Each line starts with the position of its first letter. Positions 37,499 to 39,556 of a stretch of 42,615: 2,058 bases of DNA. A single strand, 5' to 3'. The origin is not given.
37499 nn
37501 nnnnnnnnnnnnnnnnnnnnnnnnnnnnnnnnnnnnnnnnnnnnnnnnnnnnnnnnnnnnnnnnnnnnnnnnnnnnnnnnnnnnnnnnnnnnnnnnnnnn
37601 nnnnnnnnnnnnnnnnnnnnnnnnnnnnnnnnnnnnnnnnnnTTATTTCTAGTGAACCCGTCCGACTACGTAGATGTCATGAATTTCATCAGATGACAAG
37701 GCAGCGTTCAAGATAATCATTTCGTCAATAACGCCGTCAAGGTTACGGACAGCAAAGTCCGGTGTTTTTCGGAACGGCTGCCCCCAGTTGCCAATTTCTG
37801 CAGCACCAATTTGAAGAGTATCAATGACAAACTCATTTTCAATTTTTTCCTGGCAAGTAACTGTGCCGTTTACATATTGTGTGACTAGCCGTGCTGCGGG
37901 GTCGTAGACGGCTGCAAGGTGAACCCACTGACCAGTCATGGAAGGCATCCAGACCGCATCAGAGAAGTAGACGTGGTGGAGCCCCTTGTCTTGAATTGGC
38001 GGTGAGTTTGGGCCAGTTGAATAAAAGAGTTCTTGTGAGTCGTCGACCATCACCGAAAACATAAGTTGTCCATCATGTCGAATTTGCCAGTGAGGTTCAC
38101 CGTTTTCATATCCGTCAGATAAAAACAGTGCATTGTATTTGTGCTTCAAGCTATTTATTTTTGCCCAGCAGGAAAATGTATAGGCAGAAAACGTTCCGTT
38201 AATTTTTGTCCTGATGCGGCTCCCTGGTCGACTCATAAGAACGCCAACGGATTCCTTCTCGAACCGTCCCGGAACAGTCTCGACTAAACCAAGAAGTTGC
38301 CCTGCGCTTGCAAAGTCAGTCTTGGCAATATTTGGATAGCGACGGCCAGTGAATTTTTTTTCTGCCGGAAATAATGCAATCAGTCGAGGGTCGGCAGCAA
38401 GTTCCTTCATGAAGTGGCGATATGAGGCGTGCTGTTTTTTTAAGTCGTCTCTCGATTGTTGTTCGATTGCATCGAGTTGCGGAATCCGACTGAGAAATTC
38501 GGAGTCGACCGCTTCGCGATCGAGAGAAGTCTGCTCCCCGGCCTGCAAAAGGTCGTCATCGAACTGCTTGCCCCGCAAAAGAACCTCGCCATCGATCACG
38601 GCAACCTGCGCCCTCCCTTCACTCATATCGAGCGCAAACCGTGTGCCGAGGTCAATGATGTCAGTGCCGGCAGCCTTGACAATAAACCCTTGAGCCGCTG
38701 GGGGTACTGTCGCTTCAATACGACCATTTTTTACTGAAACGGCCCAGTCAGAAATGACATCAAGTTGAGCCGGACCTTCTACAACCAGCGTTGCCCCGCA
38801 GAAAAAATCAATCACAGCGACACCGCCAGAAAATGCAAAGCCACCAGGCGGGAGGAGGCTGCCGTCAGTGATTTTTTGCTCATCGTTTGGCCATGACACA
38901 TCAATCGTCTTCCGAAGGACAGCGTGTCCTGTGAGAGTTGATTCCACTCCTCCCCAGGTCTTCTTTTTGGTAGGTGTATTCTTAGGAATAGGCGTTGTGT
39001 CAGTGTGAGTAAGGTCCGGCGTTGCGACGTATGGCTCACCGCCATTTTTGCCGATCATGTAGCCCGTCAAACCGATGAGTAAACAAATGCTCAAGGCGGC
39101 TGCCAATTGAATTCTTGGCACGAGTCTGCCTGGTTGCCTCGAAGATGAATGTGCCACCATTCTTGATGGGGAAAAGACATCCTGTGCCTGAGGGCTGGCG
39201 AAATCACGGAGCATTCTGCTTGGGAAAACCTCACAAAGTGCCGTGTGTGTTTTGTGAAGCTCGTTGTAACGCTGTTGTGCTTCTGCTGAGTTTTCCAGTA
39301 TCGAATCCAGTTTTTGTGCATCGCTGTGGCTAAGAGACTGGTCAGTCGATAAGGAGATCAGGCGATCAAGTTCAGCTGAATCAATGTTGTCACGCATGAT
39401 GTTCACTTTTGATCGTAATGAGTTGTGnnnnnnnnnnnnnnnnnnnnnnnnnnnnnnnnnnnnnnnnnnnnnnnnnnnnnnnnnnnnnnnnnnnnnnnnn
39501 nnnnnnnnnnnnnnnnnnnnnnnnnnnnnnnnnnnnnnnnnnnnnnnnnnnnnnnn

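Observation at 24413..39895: ECF sigma / lectin-type anti-sigma heading a 15.5-kb sulfatase-GH-PSD1-DUF1501-propeller cluster: candidate planctomycete sulfated-glycan utilisation system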

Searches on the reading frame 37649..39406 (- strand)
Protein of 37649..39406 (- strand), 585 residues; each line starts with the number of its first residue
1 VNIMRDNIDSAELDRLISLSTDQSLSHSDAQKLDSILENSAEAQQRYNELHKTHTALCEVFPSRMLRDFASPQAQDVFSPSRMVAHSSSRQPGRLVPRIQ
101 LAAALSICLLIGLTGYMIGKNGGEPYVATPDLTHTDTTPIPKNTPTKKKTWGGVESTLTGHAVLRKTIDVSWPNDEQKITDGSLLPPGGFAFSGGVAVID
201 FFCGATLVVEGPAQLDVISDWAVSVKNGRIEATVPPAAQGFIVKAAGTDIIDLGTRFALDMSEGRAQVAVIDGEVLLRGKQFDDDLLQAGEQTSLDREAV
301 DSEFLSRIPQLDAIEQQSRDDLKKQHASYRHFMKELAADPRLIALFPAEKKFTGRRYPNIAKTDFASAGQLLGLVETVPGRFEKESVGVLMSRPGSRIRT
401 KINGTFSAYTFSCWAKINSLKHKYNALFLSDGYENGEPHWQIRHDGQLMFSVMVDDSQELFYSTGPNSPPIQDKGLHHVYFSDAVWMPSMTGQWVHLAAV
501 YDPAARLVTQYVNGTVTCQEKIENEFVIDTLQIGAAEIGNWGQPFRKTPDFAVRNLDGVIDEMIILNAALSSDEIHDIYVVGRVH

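Call 4: search_protein_families(library=pfam, proteins=[window:37649-39406:-], max_evalue=0.01)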
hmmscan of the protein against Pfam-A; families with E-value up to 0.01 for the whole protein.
window:37649-39406:- (585 aa): 2 families
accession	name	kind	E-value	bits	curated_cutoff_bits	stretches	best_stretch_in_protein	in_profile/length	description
PF13385.13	Laminin_G_3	-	2.6e-15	57.3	27.6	1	405-576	15-151/151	Concanavalin A-like lectin/glucanases superfamily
PF04773.18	FecR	-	6.3e-06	27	24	1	223-275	43-96/97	FecR protein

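Call 18: search_solved_structures(query=window:37649-39406:-, max_evalue=1)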
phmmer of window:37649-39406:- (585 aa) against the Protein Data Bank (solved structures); distinct sequences matched with E-value up to 1: 0.

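Call 21: find_homologous_proteins(query=window:37649-39406:-, max_evalue=0.00001)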
Query window:37649-39406:- (585 aa): 404 proteins with E <= 0.00001 among 8000 candidates; the best 120 are listed.
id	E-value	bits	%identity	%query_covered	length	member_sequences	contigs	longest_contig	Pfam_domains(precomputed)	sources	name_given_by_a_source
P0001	0.0e+0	1330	100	99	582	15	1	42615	PF04773.19,PF13385.14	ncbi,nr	ncbi:MAG: hypothetical protein HN985_09680 [Planctomycetaceae bacterium]|nr:hypothetical protein [Pl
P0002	0.0e+0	1185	89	99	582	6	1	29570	PF04773.19,PF13385.14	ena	-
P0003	0.0e+0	1181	89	99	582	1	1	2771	PF04773.19,PF13385.14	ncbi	-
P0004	0.0e+0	1153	86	99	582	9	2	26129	PF04773.19,PF13385.14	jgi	-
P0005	0.0e+0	1146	86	99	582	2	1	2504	PF04773.19,PF13385.14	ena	-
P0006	0.0e+0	1136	85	99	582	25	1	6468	PF13385.14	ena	-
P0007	0.0e+0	1135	84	99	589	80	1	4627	PF04773.19,PF13385.14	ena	-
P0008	0.0e+0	1128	85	99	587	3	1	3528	PF04773.19,PF13385.14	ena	-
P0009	0.0e+0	1123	84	99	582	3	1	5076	PF04773.19,PF13385.14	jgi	jgi:hypothetical protein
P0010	0.0e+0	1118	85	99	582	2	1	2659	PF04773.19,PF13385.14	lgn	-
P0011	0.0e+0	1110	84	99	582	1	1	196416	PF04773.19,PF13385.14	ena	-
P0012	0.0e+0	1108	83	99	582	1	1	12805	PF04773.19,PF13385.14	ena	-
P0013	0.0e+0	1106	84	99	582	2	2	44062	PF04773.19,PF13385.14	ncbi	-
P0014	0.0e+0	1100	83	99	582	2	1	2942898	PF04773.19,PF13385.14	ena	-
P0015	0.0e+0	1099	83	99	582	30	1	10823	PF04773.19,PF13385.14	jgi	jgi:hypothetical protein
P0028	7.2e-242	822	64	100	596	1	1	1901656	PF04773.19,PF13385.14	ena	-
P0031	1.5e-189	649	52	99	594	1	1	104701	PF04773.19,PF13385.14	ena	-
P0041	3.8e-179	615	49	99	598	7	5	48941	PF04773.19,PF13385.14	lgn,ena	-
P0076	3.4e-141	490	44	98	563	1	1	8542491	PF04773.19,PF13385.14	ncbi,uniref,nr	ncbi:FecR protein [Rubripirellula lacrimiformis]|uniref:FecR protein n=1 Tax=Rubripirellula lacrimif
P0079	1.1e-140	488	44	97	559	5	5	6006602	PF04773.19,PF13385.14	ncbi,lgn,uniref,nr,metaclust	ncbi:LamG-like jellyroll fold domain-containing protein [Rubinisphaera brasiliensis]|uniref:FecR pro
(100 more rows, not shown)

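Call 22: find_encoding_contigs(protein=P0014, flank=10000, max_places=2)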
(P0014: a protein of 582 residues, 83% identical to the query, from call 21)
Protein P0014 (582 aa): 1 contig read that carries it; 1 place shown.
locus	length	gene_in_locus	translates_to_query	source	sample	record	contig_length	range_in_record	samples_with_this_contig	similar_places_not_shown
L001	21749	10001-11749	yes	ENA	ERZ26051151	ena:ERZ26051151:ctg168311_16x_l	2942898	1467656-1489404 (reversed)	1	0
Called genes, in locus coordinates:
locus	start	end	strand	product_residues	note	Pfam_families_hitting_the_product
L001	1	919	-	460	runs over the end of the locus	PF00884:Sulfatase, PF01663:Phosphodiest, PF14707:Sulfatase_C (weak)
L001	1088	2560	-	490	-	PF10091:Glycoamylase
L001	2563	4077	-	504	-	PF00884:Sulfatase, PF01663:Phosphodiest (faint), PF16347:SGSH_C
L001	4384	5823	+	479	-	PF00884:Sulfatase, PF16347:SGSH_C (weak)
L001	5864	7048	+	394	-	PF00144:Beta-lactamase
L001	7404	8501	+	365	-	PF07963:N_methyl, PF07596:SBP_bac_10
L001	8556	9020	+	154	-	-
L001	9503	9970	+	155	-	PF04542:Sigma70_r2 (weak), PF08281:Sigma70_r4_2, PF04545:Sigma70_r4 (weak)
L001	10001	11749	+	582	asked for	PF04773:FecR (weak), PF13385:Laminin_G_3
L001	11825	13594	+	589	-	PF00884:Sulfatase, PF01663:Phosphodiest (faint), PF16347:SGSH_C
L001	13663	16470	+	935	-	PF07635:PSCyt1, PF07583:PSCyt2, PF07587:PSD1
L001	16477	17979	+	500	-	PF07394:DUF1501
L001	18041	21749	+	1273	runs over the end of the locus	PF00884:Sulfatase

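Call 23: find_encoding_contigs(protein=P0028, flank=10000, max_places=2)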
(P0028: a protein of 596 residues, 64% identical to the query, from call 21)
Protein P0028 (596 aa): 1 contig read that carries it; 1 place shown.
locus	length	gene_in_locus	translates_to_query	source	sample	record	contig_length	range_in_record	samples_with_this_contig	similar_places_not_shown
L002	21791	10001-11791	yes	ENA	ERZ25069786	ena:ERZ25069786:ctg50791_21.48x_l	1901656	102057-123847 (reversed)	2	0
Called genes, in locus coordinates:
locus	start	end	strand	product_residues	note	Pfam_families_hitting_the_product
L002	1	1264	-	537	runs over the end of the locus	PF00884:Sulfatase, PF01663:Phosphodiest (faint), PF16347:SGSH_C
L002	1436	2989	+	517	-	PF00884:Sulfatase, PF16347:SGSH_C (weak)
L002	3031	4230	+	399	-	PF00144:Beta-lactamase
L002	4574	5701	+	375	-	PF07963:N_methyl, PF07596:SBP_bac_10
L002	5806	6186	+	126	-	-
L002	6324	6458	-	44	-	-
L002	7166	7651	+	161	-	PF07963:N_methyl, PF07596:SBP_bac_10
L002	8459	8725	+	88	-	-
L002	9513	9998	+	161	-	PF04542:Sigma70_r2, PF08281:Sigma70_r4_2 (weak), PF04545:Sigma70_r4 (weak)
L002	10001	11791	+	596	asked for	PF04773:FecR (weak), PF13385:Laminin_G_3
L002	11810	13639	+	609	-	PF00884:Sulfatase, PF01663:Phosphodiest (faint), PF16347:SGSH_C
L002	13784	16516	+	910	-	PF07635:PSCyt1, PF07583:PSCyt2, PF07587:PSD1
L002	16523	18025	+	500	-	PF07394:DUF1501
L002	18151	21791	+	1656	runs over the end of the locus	PF00884:Sulfatase, PF01663:Phosphodiest (faint), PF00884:Sulfatase, PF16347:SGSH_C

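Call 24: find_encoding_contigs(protein=P0031, flank=10000, max_places=2)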
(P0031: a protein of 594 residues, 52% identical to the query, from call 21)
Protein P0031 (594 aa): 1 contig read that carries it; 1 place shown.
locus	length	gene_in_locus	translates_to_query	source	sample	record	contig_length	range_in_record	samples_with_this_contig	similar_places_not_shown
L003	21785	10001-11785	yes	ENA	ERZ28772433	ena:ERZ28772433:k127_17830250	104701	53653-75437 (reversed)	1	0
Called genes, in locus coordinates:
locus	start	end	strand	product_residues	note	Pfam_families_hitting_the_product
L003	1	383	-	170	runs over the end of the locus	-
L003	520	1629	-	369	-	PF07963:N_methyl (weak), PF07596:SBP_bac_10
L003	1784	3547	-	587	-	PF00884:Sulfatase, PF01663:Phosphodiest, PF16347:SGSH_C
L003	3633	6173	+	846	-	PF00884:Sulfatase, PF16347:SGSH_C, PF00144:Beta-lactamase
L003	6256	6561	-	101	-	-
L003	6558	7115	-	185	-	PF00884:Sulfatase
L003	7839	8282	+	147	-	PF07963:N_methyl, PF07596:SBP_bac_10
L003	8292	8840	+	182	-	PF07596:SBP_bac_10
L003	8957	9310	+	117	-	-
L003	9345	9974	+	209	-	PF04542:Sigma70_r2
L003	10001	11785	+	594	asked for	PF04773:FecR (weak), PF13385:Laminin_G_3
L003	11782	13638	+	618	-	PF00884:Sulfatase, PF01663:Phosphodiest (weak), PF16347:SGSH_C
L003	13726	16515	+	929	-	PF07635:PSCyt1, PF07583:PSCyt2, PF07587:PSD1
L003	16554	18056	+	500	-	PF07394:DUF1501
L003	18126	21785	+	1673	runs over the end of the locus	PF00884:Sulfatase, PF01663:Phosphodiest (faint), PF14707:Sulfatase_C (faint), PF00884:Sulfatase, PF16347:SGSH_C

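Call 25: find_encoding_contigs(protein=P0041, flank=10000, max_places=1)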
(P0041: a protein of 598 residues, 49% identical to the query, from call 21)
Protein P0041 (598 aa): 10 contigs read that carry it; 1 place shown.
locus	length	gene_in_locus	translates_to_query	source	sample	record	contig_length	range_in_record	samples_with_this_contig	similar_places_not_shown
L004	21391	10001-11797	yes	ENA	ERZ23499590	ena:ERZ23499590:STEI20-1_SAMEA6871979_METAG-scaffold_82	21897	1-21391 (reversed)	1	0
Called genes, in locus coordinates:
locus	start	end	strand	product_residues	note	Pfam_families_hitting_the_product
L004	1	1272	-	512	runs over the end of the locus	PF00884:Sulfatase, PF01663:Phosphodiest, PF16347:SGSH_C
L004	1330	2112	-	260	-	PF06439:3keto-disac_hyd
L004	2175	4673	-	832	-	PF14522:Cytochrome_C7 (faint), PF14537:Cytochrom_c3_2 (faint), PF22113:Mtrc-MtrF_II-IV_dom (weak)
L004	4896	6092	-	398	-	-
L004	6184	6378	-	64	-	-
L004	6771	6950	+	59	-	-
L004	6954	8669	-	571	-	PF21088:MS_channel_1st (weak), PF00924:MS_channel_2nd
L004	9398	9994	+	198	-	PF04542:Sigma70_r2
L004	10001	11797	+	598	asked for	PF04773:FecR (weak), PF13385:Laminin_G_3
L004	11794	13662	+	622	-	PF00884:Sulfatase, PF01663:Phosphodiest (faint), PF16347:SGSH_C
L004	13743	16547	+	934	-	PF07635:PSCyt1, PF07583:PSCyt2, PF07587:PSD1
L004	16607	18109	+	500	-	PF07394:DUF1501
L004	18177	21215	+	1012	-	PF00884:Sulfatase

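Call 26: find_encoding_contigs(protein=P0079, flank=10000, max_places=1)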
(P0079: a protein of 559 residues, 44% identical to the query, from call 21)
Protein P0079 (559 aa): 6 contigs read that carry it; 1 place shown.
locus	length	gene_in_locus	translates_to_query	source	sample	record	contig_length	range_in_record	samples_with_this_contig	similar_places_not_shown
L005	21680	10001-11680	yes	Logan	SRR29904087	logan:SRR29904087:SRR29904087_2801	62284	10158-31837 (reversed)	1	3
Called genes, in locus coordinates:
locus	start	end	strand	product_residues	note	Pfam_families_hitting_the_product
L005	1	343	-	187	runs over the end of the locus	PF01965:DJ-1_PfpI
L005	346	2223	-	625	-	PF25077:DUF7800, PF09423:PhoD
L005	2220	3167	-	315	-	PF01261:AP_endonuc_2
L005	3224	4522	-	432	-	PF01408:GFO_IDH_MocA, PF22725:GFO_IDH_MocA_C3 (weak), PF19051:GFO_IDH_MocA_C2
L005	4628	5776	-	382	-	PF00532:Peripla_BP_1 (faint), PF13377:Peripla_BP_3, PF12833:HTH_18, PF00165:HTH_AraC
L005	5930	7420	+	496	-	PF00884:Sulfatase, PF01663:Phosphodiest (faint), PF16347:SGSH_C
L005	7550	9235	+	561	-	PF00884:Sulfatase, PF01663:Phosphodiest (faint), PF16347:SGSH_C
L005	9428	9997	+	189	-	PF04542:Sigma70_r2 (weak)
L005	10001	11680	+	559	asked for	PF04773:FecR (weak), PF13385:Laminin_G_3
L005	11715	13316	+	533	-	PF00884:Sulfatase, PF01663:Phosphodiest (faint), PF16347:SGSH_C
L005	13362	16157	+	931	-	PF07635:PSCyt1, PF13442:Cytochrome_CBB3 (faint), PF07583:PSCyt2, PF07587:PSD1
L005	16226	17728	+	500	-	PF07394:DUF1501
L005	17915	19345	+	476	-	PF00884:Sulfatase, PF01663:Phosphodiest, PF16347:SGSH_C (faint)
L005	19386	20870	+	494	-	PF00884:Sulfatase, PF01663:Phosphodiest, PF02995:DUF229 (weak), PF16347:SGSH_C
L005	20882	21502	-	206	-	PF06439:3keto-disac_hyd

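Call 27: find_encoding_contigs(protein=P0076, flank=10000, max_places=1)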
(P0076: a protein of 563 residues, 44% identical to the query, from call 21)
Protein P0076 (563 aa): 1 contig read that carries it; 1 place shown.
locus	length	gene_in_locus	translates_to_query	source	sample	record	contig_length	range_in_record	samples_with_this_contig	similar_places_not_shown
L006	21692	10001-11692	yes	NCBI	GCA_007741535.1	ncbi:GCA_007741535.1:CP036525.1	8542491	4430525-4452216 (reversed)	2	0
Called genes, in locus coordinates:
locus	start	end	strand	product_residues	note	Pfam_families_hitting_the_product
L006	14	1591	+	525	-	PF02696:SelO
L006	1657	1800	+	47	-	-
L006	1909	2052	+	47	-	-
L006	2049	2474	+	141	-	PF00072:Response_reg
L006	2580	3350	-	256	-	PF07719:TPR_2 (faint), PF12895:ANAPC3 (faint), PF13181:TPR_8 (faint), PF13428:TPR_14 (faint), PF13432:TPR_16 (faint), PF00515:TPR_1 (faint), PF13414:TPR_11 (faint), PF23914:TPR_CcmH_CycH (weak), +2 more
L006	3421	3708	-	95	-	-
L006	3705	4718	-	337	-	PF14559:TPR_19 (faint)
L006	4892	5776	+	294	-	PF01966:HD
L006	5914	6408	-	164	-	PF13302:Acetyltransf_3 (weak), PF00583:Acetyltransf_1, PF13673:Acetyltransf_10, PF13508:Acetyltransf_7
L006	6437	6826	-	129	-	PF13380:CoA_binding_2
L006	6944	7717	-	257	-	PF10017:Methyltransf_33 (faint), PF13649:Methyltransf_25 (weak)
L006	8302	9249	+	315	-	-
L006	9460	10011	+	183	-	PF04542:Sigma70_r2 (weak), PF08281:Sigma70_r4_2 (weak)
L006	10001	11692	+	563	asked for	PF04773:FecR (weak), PF13385:Laminin_G_3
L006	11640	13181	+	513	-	PF00884:Sulfatase, PF01663:Phosphodiest (faint), PF16347:SGSH_C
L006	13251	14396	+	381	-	PF03935:SKN1_KRE6_Sbg1 (faint), PF00722:Glyco_hydro_16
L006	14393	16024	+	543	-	PF00884:Sulfatase, PF01663:Phosphodiest (faint), PF16347:SGSH_C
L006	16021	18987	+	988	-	PF07635:PSCyt1, PF13442:Cytochrome_CBB3 (weak), PF07583:PSCyt2, PF07587:PSD1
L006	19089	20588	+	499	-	PF07394:DUF1501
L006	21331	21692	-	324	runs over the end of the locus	PF00756:Esterase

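Call 42: find_related_loci(query=A1, collection=genome_contigs, flank=10000)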
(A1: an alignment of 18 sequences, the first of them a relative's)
Query A1 (582 aa) in genome_contigs; peptide patterns used: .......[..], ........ (x = any residue, [..] = any of these).
147 stretches matched a pattern; 129 encode a relative of the query (tblastn E <= 1e-3); the best 80 are kept; 80 distinct loci.
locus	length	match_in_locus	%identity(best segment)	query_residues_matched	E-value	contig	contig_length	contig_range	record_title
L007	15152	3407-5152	87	1-582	0e+0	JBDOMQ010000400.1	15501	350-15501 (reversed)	MAG: Pirellulales bacterium isolate FK190211_WC_130_metabat2_scaf2bin.010 NODE_707_length_15501_cov_1.852153, whole geno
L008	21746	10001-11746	83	1-582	0e+0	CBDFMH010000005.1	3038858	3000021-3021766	MAG: Pirellulales bacterium isolate 3f522adb-c3d1-4d0f-abb8-0f6670d89eb4 genome assembly, contig: contig_5, whole genome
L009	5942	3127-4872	81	1-582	0e+0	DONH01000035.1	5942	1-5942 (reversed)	MAG TPA_asm: Planctomycetaceae bacterium isolate UBA12365 contig_129817, whole genome shotgun sequence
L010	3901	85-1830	52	4-579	0e+0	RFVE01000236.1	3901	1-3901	MAG: Planctomycetia bacterium isolate WB5_5_029 contig_100_235, whole genome shotgun sequence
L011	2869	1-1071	76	226-582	0e+0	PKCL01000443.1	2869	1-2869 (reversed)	MAG: Planctomycetaceae bacterium isolate Plancto9 c_000000041032, whole genome shotgun sequence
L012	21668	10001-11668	46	4-580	2e-157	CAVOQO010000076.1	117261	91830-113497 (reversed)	MAG: uncultured Gammaproteobacteria bacterium isolate MFD09779.bin.2.196 genome assembly, contig: contig_4808, whole gen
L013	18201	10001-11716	45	4-580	6e-157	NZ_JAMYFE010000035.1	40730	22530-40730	Stieleria tagensis strain TO1_6 JJLBKGDN_35, whole genome shotgun sequence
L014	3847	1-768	87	327-582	4e-158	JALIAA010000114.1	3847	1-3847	MAG: Pirellulales bacterium isolate MAG-32 FT_SA74717_FT_235_length_3847_cov_16, whole genome shotgun sequence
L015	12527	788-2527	44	9-580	1e-149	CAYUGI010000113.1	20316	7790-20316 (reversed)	MAG TPA_asm: uncultured Pirellulaceae bacterium isolate SRP268394_co2_48 genome assembly, contig: NODE_3994_length_20316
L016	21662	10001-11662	43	13-580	5e-149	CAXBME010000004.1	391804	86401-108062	MAG TPA_asm: uncultured Planctomycetaceae bacterium isolate ERR2762121_maxbin2_38 genome assembly, contig: ERZ3421540.41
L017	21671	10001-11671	44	2-580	2e-148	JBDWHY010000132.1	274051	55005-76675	MAG: Fuerstiella sp. isolate CI.59.F.A1_421_001 CI_59_F_A1_421_001_000000000132, whole genome shotgun sequence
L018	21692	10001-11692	44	1-580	3e-147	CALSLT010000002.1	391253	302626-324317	MAG: uncultured Planctomycetaceae bacterium isolate A_MB81_1 genome assembly, contig: contig_4102_A_MB81, whole genome s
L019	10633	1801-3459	43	9-580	3e-146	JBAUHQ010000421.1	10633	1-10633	MAG: Pirellulaceae bacterium isolate MFD03264_ilm_asm_bin17 k127_18132, whole genome shotgun sequence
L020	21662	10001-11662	43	9-580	2e-144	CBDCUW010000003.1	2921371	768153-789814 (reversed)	MAG: Rubripirellula sp. isolate a1daa49b-fd29-492b-8995-b18c1d2b297f genome assembly, contig: contig_3, whole genome sho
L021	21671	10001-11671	43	9-580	3e-144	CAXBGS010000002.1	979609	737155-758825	MAG TPA_asm: uncultured Pirellulaceae bacterium isolate ERR2762111_binner123_Refined_21 genome assembly, contig: ERZ3422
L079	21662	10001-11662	36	3-581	6e-107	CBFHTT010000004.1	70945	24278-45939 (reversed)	MAG: Limisphaerales bacterium isolate Co_bin_406_orig genome assembly, contig: Co_bin_406_orig_Co_c_000000723727, whole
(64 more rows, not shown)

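Call 67: search_protein_families(library=ncbifam, proteins=[window:37649-39406:-], max_evalue=0.001)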
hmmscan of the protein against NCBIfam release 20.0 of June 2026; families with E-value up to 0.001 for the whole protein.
window:37649-39406:- (585 aa): 0 families

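Call 89: search_protein_families(library=ncbifam, proteins=[L005:9428-9997:+, L006:9460-10011:+, L079:9420-9980:+], max_evalue=1e-10)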
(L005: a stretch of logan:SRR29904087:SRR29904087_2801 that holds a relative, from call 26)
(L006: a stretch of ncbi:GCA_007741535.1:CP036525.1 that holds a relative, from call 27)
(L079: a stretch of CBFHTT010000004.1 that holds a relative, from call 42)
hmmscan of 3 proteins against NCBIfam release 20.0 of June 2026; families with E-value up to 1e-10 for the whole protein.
L005:9428-9997:+ (189 aa): 2 families
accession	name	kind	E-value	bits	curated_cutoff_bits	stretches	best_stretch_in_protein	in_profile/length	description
TIGR02989.1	Sig-70_gvs1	subfamily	1e-48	165.3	124.55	1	20-182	2-158/158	RNA polymerase sigma-70 factor, Rhodopirellula/Verrucomicrobium family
TIGR02937.1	sigma70-ECF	superfamily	8.6e-14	51.5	42.9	1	22-180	4-163/165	sigma-70 family RNA polymerase sigma factor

L006:9460-10011:+ (183 aa): 6 families
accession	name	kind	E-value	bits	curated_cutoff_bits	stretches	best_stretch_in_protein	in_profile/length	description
TIGR02989.1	Sig-70_gvs1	subfamily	5.4e-36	123.9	124.55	1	15-171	2-158/158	RNA polymerase sigma-70 factor, Rhodopirellula/Verrucomicrobium family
TIGR02937.1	sigma70-ECF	superfamily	5.7e-17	61.8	42.9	1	19-170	6-164/165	sigma-70 family RNA polymerase sigma factor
NF009168.0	PRK12515.1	subfamily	1.7e-13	50.5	236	1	25-173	33-181/189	RNA polymerase sigma factor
NF009166.1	PRK12513.1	equivalog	2.2e-13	50.4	206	1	21-170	29-189/193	RNA polymerase sigma factor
NF058625.1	sigma_PG0214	equivalog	2.3e-13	50.2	130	1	14-171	4-161/170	GFO_1088 family ECF-type sigma factor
TIGR02959.1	SigZ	equivalog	4.7e-11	42.8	168.65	1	26-171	7-148/170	RNA polymerase sigma factor SigZ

L079:9420-9980:+ (187 aa): 9 families
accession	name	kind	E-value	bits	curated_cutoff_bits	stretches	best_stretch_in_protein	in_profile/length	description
TIGR02989.1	Sig-70_gvs1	subfamily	1.1e-53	181.4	124.55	1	20-177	1-158/158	RNA polymerase sigma-70 factor, Rhodopirellula/Verrucomicrobium family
TIGR02937.1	sigma70-ECF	superfamily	2.4e-18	66.3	42.9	1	22-175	3-163/165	sigma-70 family RNA polymerase sigma factor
TIGR02959.1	SigZ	equivalog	9.4e-14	51.6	168.65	1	28-178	3-149/170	RNA polymerase sigma factor SigZ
NF007215.0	PRK09637.1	equivalog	2.8e-13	50.3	212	1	25-177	6-154/181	RNA polymerase sigma factor SigZ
NF009168.0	PRK12515.1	subfamily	9.9e-13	48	236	1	25-183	27-185/189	RNA polymerase sigma factor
TIGR02983.1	SigE-fam_strep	subfamily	1.8e-12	47.5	141.55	1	17-179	3-160/162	SigE family RNA polymerase sigma factor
NF009166.1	PRK12513.1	equivalog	3.5e-12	46.4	206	1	22-161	24-170/193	RNA polymerase sigma factor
NF009198.0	PRK12546.1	equivalog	3.1e-11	43.3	270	1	26-178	13-162/188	RNA polymerase sigma factor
TIGR02985.1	Sig70_bacteroi1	subfamily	7.7e-11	42.5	126.4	1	21-162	2-147/162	RNA polymerase sigma-70 factor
